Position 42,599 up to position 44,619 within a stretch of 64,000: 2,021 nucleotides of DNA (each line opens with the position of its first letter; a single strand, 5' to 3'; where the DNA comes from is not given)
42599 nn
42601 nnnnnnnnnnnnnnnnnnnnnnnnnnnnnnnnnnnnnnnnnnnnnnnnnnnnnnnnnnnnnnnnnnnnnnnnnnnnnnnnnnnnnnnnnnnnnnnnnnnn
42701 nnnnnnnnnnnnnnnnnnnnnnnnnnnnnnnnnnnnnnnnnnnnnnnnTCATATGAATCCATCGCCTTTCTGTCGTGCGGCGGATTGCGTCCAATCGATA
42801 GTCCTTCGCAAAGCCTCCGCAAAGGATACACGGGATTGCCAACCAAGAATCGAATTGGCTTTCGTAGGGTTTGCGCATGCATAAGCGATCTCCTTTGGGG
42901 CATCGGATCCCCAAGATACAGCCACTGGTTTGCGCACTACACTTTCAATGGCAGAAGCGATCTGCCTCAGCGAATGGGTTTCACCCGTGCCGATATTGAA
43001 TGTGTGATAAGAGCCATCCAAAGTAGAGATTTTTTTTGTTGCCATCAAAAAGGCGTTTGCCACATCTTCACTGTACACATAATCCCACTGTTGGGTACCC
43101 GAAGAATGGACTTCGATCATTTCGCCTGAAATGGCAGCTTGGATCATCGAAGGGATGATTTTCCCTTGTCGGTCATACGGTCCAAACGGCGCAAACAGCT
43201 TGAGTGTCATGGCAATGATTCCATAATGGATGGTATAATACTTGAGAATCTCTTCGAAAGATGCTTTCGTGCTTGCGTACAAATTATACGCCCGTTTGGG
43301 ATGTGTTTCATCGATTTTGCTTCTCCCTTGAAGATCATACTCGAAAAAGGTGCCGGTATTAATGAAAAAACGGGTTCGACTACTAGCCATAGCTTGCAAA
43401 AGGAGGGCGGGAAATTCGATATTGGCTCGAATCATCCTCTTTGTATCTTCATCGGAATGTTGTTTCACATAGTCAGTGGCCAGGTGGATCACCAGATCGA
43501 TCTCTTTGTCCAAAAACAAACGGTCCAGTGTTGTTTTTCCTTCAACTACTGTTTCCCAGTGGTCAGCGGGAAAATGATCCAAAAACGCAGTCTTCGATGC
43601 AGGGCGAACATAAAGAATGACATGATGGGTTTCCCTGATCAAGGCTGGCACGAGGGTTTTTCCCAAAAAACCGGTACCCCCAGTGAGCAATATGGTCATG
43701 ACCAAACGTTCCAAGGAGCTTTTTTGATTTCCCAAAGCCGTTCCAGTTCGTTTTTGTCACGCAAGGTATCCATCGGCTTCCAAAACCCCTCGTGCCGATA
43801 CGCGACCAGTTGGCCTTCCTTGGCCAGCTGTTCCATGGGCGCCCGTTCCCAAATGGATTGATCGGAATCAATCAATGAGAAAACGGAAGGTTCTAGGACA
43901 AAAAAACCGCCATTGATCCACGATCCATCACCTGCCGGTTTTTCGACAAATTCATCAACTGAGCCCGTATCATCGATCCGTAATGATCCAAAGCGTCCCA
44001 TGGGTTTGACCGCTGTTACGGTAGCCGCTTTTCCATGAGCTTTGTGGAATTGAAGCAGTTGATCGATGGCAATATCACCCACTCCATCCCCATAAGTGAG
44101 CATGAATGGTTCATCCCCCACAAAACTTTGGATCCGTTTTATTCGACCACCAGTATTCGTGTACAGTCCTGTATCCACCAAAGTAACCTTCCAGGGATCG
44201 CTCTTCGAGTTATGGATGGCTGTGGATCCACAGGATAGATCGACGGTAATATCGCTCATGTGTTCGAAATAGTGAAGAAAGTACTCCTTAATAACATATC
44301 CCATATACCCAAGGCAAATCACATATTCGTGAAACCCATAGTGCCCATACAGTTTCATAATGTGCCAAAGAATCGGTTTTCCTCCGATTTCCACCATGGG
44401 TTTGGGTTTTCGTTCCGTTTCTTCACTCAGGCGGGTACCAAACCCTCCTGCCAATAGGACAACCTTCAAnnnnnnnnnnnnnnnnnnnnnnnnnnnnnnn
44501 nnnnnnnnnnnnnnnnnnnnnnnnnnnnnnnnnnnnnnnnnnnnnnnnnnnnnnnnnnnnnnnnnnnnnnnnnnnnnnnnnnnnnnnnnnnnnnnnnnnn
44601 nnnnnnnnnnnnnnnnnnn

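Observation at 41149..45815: Ascarylose-type CDP-3,6-dideoxyhexose pathway lacking the E3 reductase, in a lineage not known for LPS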

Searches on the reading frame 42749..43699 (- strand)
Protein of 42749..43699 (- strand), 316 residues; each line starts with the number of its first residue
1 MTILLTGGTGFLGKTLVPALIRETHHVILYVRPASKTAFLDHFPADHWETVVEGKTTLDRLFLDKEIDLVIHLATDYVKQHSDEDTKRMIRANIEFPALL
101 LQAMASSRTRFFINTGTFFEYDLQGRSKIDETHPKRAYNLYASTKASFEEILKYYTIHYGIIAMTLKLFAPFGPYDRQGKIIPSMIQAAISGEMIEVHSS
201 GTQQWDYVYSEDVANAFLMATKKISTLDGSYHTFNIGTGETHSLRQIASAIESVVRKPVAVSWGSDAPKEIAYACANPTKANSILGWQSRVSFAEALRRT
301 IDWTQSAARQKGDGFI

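Call 5: search_protein_families(library=ncbifam, proteins=[window:42749-43699:-], max_evalue=0.00001)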
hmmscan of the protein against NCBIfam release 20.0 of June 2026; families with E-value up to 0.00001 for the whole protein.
window:42749-43699:- (316 aa): 20 families
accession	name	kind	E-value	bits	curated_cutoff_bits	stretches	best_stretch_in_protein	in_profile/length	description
TIGR01181.1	dTDP_gluc_dehyt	equivalog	1.4e-32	113.1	365.1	1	3-306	2-313/321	dTDP-glucose 4,6-dehydratase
TIGR01179.1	galE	equivalog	1.3e-31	109.7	262.3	1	3-308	2-329/332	UDP-glucose 4-epimerase GalE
TIGR04180.1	EDH_00030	hypoth_equivalog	5.1e-21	75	475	1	3-291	1-296/297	NAD-dependent 4,6-dehydratase LegB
NF007582.0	PRK10217.1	equivalog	1.9e-20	73.3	698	1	2-305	3-332/355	dTDP-glucose 4,6-dehydratase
NF007490.0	PRK10084.1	subfamily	5.8e-20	71.6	649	1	131-305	157-335/361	dTDP-glucose 4,6-dehydratase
TIGR02197.1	heptose_epim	equivalog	6.7e-19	68.2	274.6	1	3-304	1-313/316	ADP-glyceromanno-heptose 6-epimerase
NF007956.0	PRK10675.1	subfamily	1.3e-16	60.7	394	1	1-305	1-330/338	UDP-glucose 4-epimerase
TIGR02622.1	CDP_4_6_dhtase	equivalog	1.8e-15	56.9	278.45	1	2-311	6-337/352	CDP-glucose 4,6-dehydratase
TIGR01777.1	yfcH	hypoth_equivalog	4.8e-15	55.9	207.35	1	3-261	1-247/292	TIGR01777 family oxidoreductase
TIGR03466.1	HpnA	hypoth_equivalog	1.3e-14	53.8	367.65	1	1-223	1-219/327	hopanoid-associated sugar epimerase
NF042422.1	oxyalk_red_OleD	equivalog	1.2e-11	44.6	580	1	1-259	1-254/329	2-alkyl-3-oxoalkanoate reductase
NF052578.1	StrlDmthSdmBMthl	equivalog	1.9e-10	41.1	600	1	1-255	1-245/328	sterol demethylase protein SdmB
NF047922.1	GDPFucSynFcl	equivalog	4.8e-09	36.1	500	1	161-305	157-302/308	GDP-L-fucose synthase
NF008360.0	PRK11150.1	equivalog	2.9e-08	33.3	452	1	3-252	2-251/310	ADP-glyceromanno-heptose 6-epimerase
NF042423.1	oxyalk_red_Shew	equivalog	4.9e-08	32.4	580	1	3-226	11-226/331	2-alkyl-3-oxoalkanoate reductase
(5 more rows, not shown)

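Call 6: search_protein_families(library=pfam, proteins=[window:42749-43699:-], max_evalue=0.00001)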
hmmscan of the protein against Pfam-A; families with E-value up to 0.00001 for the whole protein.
window:42749-43699:- (316 aa): 5 families
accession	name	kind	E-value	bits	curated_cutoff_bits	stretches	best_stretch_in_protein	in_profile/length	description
PF01370.27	Epimerase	-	9.1e-41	140.3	20.9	1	3-237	1-240/240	NAD dependent epimerase/dehydratase family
PF16363.11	GDP_Man_Dehyd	-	9.5e-30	104.6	27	1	4-300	1-332/332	GDP-mannose 4,6 dehydratase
PF04321.23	RmlD_sub_bind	-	1.3e-10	41.2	27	1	1-252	1-228/287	RmlD substrate binding domain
PF07993.18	NAD_binding_4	-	5.4e-10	39.3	20.1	1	5-43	1-42/258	Male sterility protein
PF01073.25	3Beta_HSD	-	2.9e-09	36.8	22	1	5-225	2-233/280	3-beta hydroxysteroid dehydrogenase/isomerase family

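Call 20: search_solved_structures(query=window:42749-43699:-, max_evalue=1e-10, show_alignments=1)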
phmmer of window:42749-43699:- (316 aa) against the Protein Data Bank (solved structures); distinct sequences matched with E-value up to 1e-10: 52.
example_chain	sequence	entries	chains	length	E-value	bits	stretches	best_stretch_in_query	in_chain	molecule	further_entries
6bwl_A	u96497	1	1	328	2.5e-23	85.8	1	1-307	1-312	Pal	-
7ys8_A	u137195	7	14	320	2.6e-23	85.8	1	2-304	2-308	UDP-glucose 4-epimerase | UDP-glucose 4-epimerase along with EC 5.1.3.2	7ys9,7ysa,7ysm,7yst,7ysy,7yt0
8wxk_A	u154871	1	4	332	4.7e-22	81.7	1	2-303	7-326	UDP-glucose 4-epimerase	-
4zrm_A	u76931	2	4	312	9.8e-22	80.6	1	1-304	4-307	UDP-glucose 4-epimerase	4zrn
6dnt_A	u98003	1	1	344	5.6e-20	74.8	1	3-305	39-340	NAD-dependent epimerase/dehydratase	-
2p5u_A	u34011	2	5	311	1.1e-19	73.9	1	1-306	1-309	UDP-glucose 4-epimerase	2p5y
6kv9_A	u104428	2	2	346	5.4e-19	71.6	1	3-307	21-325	MoeE5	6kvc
5u4q_A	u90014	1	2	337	1.2e-18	70.5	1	1-305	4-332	dTDP-glucose 4,6-dehydratase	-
6zl6_A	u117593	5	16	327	5.6e-18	68.3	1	1-306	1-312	Epimerase domain-containing protein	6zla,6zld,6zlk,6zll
1bxk_A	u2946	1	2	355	1e-17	67.4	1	3-304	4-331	PROTEIN (DTDP-GLUCOSE 4,6-DEHYDRATASE)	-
6zlj_A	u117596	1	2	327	1.9e-17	66.5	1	1-306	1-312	Epimerase domain-containing protein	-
6wjb_A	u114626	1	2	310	2.4e-17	66.2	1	3-299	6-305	NAD-dependent epimerase/dehydratase family protein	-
3enk_A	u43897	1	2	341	5.9e-17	64.9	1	2-291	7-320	UDP-glucose 4-epimerase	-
6wj9_A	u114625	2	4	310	1.2e-16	63.9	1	3-299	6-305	NAD-dependent epimerase/dehydratase family protein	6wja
3icp_A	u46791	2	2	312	3e-16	62.6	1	1-302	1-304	NAD-dependent epimerase/dehydratase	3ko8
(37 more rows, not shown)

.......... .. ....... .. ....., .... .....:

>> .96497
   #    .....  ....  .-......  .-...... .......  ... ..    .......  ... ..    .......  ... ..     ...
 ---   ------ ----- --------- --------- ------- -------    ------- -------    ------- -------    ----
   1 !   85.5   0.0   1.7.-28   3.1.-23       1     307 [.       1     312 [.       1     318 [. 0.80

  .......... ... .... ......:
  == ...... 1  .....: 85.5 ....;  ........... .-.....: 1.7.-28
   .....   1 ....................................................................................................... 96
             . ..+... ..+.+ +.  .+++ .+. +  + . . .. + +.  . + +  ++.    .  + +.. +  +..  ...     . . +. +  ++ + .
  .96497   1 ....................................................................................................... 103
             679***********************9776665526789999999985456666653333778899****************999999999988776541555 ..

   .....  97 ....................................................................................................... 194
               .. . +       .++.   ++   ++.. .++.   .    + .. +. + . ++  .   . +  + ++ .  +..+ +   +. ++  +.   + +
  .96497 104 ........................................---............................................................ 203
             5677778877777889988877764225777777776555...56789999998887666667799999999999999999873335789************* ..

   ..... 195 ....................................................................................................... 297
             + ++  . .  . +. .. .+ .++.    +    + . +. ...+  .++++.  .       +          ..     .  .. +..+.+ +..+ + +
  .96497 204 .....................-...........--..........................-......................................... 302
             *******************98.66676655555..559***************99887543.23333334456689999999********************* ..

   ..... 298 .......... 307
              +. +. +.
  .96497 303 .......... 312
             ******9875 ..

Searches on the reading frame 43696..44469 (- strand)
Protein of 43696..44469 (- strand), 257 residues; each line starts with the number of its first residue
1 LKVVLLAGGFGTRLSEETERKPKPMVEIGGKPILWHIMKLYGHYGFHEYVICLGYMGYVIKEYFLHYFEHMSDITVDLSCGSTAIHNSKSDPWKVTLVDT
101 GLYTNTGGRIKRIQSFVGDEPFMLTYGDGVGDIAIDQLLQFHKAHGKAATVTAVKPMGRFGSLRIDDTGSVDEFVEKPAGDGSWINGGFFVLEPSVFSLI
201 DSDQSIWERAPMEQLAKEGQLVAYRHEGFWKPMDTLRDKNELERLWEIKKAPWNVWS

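Call 5: search_protein_families(library=ncbifam, proteins=[window:43696-44469:-], max_evalue=0.00001)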
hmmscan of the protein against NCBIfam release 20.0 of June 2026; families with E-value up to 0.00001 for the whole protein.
window:43696-44469:- (257 aa): 17 families
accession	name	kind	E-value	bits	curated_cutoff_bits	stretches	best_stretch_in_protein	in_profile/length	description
TIGR02623.1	G1P_cyt_trans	equivalog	2.2e-126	420.5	300.25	1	1-256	1-255/255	glucose-1-phosphate cytidylyltransferase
TIGR03992.1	Arch_glmU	subfamily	1e-22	80.6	292.1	1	1-230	1-211/393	bifunctional sugar-1-phosphate nucleotidylyltransferase/acetyltransferase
NF049965.1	GlMnHpPGnyltfHddC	equivalog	7.6e-21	74.8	300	2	1-71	1-71/221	D-glycero-D-manno-heptose 1-phosphate guanosyltransferase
NF052502.1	man1P_GTase_Rv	exception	2.5e-20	72.7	440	1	2-237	2-221/352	mannose-1-phosphate guanylyltransferase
NF041313.1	UDPGP_AglF_Halo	equivalog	1e-19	70.9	400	1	1-70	1-70/234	UTP--glucose-1-phosphate uridylyltransferase AglF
NF045761.1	NAMPUrTaseMurU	equivalog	4.3e-17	62.7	250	1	1-63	1-63/226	N-acetylmuramate alpha-1-phosphate uridylyltransferase MurU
NF041173.1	Sug_nt_acttase_Thmprot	equivalog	3.1e-16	59.3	600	1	1-230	1-211/405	bifunctional sugar-1-phosphate nucleotidylyltransferase/acetyltransferase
TIGR01208.1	rmlA_long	equivalog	6.1e-12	45.1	320.25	1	2-231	1-219/353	glucose-1-phosphate thymidylyltransferase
NF041135.1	IPPtranDIPPsyn_Thcocales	equivalog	6.9e-11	41.8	580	1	1-55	1-51/419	bifunctional L-myo-inositol-1-phosphate cytidylyltransferase/CDP-L-myo-inositol myo-inositolphosphotransferase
TIGR02091.1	glgC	equivalog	9.3e-11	41.4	424.9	1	3-192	3-198/364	glucose-1-phosphate adenylyltransferase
NF003670.0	PRK05293.1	equivalog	1.1e-10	41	470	0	123-237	122-249/382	glucose-1-phosphate adenylyltransferase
TIGR01099.1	galU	equivalog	1.6e-09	37.8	326.8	1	1-202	2-216/261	UTP--glucose-1-phosphate uridylyltransferase GalU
NF001947.0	PRK00725.1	subfamily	2.1e-09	36.6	470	0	3-31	19-47/426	glucose-1-phosphate adenylyltransferase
NF002772.0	PRK02862.1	equivalog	2.1e-07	30.1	537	0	122-181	119-182/429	glucose-1-phosphate adenylyltransferase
NF002023.0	PRK00844.1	subfamily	3.2e-07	29.5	458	0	128-179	127-182/408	glucose-1-phosphate adenylyltransferase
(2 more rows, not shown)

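Call 6: search_protein_families(library=pfam, proteins=[window:43696-44469:-], max_evalue=0.00001)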
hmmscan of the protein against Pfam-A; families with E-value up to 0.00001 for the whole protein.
window:43696-44469:- (257 aa): 2 families
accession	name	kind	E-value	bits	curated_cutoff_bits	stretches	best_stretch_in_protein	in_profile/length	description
PF00483.29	NTP_transferase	-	3.9e-22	79.5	21.2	1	2-204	1-193/245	Nucleotidyl transferase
PF12804.13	NTP_transf_3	-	6.6e-07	30.1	27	1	3-100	1-96/160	MobA-like NTP transferase domain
